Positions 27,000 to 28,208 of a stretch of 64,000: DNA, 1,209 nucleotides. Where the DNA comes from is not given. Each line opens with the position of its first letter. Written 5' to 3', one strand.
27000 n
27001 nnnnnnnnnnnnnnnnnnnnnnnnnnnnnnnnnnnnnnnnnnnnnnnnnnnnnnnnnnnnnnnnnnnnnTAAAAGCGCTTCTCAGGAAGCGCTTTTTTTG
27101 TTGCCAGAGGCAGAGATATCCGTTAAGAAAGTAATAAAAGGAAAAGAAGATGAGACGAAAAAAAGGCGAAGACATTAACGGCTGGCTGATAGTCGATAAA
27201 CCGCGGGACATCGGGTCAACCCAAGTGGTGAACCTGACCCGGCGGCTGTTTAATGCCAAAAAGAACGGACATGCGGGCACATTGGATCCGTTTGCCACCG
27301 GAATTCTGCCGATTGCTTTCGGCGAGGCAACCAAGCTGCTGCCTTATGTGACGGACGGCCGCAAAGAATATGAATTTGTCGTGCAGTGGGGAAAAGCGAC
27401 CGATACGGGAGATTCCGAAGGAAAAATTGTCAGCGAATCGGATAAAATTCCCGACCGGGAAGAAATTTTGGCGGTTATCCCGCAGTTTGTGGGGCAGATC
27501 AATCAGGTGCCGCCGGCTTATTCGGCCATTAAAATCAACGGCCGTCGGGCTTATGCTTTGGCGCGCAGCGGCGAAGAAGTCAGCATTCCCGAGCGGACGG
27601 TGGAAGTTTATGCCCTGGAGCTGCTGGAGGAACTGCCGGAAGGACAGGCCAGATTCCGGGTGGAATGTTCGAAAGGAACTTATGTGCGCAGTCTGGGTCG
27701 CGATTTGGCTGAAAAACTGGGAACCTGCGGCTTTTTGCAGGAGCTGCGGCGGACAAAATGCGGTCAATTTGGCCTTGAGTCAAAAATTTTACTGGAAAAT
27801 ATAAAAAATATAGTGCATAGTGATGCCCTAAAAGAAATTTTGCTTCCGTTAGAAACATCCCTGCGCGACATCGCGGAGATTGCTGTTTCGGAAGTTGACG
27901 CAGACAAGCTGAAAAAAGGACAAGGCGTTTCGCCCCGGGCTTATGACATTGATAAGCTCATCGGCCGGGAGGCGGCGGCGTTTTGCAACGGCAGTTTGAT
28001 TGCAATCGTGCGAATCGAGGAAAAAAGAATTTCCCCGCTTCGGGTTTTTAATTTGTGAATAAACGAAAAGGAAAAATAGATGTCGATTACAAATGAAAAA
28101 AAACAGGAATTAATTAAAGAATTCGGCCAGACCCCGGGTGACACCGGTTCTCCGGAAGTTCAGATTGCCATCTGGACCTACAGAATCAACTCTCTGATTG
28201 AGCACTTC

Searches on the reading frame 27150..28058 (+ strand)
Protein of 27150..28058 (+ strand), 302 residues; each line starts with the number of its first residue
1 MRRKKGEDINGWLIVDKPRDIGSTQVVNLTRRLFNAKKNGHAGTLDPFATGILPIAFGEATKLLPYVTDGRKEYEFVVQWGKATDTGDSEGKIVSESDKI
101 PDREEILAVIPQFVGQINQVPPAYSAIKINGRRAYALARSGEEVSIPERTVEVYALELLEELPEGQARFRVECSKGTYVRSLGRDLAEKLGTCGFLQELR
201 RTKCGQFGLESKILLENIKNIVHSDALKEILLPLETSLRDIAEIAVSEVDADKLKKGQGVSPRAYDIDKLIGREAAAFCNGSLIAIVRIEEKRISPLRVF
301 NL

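Call 52: search_protein_families(library=pfam, proteins=[window:27150-28058:+], max_evalue=0.00001)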
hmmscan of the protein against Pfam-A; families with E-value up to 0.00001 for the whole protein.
window:27150-28058:+ (302 aa): 2 families
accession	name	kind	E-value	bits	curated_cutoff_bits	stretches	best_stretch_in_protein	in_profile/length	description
PF01509.24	TruB_N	-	4.7e-55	186.5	27.3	1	31-179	1-149/149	TruB family pseudouridylate synthase (N terminal domain)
PF16198.10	TruB_C_2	-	7.5e-11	42.4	29.3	1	180-238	1-65/66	tRNA pseudouridylate synthase B C-terminal domain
